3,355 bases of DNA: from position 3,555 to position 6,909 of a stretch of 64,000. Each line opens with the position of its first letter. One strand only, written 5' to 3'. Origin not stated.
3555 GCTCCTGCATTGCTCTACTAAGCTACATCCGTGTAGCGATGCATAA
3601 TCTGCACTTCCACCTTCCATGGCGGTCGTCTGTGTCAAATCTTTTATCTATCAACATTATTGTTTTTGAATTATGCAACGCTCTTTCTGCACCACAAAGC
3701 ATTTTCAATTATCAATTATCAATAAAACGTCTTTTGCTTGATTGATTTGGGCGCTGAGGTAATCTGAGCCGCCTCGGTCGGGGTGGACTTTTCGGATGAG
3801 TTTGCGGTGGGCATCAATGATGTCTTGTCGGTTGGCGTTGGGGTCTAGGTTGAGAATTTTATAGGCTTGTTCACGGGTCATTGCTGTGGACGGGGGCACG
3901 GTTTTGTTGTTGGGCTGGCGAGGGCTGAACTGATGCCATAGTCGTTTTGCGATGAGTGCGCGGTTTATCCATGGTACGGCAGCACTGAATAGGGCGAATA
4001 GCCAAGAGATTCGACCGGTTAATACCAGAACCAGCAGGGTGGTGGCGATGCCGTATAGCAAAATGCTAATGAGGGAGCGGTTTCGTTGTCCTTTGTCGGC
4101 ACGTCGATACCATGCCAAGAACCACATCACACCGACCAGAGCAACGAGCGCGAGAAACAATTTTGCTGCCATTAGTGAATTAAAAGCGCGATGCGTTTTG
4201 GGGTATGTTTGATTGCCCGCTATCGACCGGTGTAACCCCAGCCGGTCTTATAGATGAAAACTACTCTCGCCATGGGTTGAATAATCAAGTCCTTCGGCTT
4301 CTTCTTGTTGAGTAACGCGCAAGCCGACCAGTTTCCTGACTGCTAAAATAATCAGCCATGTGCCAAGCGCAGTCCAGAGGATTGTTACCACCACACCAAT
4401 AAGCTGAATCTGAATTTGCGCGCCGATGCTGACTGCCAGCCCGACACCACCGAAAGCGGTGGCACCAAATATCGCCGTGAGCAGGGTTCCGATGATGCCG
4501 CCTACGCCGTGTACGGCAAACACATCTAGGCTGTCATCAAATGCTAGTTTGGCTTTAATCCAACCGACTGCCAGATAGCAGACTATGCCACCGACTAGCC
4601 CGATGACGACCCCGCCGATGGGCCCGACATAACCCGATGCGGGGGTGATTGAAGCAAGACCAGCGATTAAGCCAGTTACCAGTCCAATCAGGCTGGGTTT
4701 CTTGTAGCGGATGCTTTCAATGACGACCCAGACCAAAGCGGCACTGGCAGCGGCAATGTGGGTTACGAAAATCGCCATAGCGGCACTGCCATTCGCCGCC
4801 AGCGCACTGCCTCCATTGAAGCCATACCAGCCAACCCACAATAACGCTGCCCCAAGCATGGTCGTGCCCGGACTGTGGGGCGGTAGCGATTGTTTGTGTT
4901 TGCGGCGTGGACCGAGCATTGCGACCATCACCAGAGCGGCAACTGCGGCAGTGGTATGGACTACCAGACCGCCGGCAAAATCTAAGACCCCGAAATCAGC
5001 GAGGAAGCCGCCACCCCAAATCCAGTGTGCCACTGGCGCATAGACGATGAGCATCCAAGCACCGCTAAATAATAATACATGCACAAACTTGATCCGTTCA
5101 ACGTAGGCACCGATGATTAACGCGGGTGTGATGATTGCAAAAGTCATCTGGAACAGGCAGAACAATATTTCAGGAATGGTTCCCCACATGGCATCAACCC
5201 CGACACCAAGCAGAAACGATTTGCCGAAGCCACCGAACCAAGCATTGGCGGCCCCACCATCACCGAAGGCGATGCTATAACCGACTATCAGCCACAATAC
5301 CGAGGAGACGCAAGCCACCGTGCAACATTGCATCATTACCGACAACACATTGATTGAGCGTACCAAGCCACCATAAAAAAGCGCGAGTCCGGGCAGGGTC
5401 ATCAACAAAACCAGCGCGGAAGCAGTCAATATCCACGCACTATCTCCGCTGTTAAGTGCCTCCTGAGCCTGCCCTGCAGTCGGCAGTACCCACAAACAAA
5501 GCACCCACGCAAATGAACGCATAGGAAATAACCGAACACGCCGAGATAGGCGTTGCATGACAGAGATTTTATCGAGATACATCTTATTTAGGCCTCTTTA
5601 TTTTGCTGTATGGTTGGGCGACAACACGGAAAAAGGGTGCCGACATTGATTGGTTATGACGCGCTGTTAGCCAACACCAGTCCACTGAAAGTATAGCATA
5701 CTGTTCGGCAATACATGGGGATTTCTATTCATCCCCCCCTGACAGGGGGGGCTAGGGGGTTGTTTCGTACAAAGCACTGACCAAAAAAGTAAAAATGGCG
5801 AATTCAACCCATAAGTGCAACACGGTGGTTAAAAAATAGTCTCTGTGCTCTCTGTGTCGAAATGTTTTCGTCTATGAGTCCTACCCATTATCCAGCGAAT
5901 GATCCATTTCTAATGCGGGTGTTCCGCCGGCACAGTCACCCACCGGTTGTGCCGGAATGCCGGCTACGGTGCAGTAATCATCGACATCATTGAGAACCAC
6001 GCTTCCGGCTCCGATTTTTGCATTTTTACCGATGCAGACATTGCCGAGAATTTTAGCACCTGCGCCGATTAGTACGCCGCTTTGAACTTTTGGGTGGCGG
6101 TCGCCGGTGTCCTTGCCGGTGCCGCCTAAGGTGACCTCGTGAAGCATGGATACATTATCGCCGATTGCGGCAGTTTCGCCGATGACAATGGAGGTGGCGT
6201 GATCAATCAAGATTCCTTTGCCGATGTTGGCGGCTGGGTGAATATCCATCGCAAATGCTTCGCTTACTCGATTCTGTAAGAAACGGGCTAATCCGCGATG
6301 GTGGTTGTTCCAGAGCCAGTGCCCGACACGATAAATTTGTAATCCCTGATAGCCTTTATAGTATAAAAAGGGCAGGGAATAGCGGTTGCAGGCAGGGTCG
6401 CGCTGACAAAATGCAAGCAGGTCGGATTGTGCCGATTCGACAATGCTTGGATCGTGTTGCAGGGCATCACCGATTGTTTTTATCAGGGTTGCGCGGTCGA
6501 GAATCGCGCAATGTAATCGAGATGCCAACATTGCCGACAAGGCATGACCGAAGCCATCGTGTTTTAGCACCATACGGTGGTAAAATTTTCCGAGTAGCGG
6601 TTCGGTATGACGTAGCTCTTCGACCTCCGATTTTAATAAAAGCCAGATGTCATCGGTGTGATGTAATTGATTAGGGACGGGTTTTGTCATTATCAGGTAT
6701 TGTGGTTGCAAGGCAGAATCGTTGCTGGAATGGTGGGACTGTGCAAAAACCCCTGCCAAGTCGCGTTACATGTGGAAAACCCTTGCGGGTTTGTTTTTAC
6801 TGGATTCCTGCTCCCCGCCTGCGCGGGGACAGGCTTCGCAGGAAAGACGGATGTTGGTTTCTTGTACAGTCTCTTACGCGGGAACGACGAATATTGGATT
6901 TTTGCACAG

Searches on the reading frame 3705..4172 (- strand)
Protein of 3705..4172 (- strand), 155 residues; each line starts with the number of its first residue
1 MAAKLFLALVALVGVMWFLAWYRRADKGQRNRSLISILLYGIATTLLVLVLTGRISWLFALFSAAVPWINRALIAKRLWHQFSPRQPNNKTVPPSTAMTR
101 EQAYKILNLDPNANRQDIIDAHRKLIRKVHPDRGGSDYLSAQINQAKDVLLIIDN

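Call 96: search_protein_families(library=pfam, proteins=[window:3705-4172:-], max_evalue=0.0001)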
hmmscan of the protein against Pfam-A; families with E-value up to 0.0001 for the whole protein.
window:3705-4172:- (155 aa): 1 family
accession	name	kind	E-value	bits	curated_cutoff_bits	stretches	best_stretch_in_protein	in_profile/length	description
PF00226.36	DnaJ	-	1.2e-08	35.4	27.8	1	103-150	2-53/63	DnaJ domain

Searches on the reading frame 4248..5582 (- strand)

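Call 96: search_protein_families(library=pfam, proteins=[window:4248-5582:-], max_evalue=0.0001)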
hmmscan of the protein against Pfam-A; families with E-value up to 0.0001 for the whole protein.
window:4248-5582:- (444 aa): 1 family
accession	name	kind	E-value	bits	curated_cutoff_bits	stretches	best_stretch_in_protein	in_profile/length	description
PF00909.26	Ammonium_transp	-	4.9e-113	378.3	23.2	1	49-441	1-398/399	Ammonium Transporter Family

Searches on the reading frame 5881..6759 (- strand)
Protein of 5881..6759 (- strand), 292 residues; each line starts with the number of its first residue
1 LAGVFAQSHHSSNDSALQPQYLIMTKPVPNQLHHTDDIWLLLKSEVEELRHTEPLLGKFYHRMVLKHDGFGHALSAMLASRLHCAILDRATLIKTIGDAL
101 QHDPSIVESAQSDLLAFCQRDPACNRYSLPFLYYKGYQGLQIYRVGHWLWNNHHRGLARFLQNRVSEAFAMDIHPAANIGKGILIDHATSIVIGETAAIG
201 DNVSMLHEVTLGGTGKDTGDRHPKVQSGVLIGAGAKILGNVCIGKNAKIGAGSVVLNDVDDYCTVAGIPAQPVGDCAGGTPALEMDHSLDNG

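Call 96: search_protein_families(library=pfam, proteins=[window:5881-6759:-], max_evalue=0.0001)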
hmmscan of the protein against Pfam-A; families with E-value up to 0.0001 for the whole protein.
window:5881-6759:- (292 aa): 2 families
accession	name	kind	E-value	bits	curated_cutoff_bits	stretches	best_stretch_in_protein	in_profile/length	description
PF06426.19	SATase_N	-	4.5e-30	104.5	21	1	38-141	1-104/105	Serine acetyltransferase, N-terminal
PF00132.30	Hexapep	-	5e-10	39.1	27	1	222-256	1-35/36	Bacterial transferase hexapeptide (six repeats)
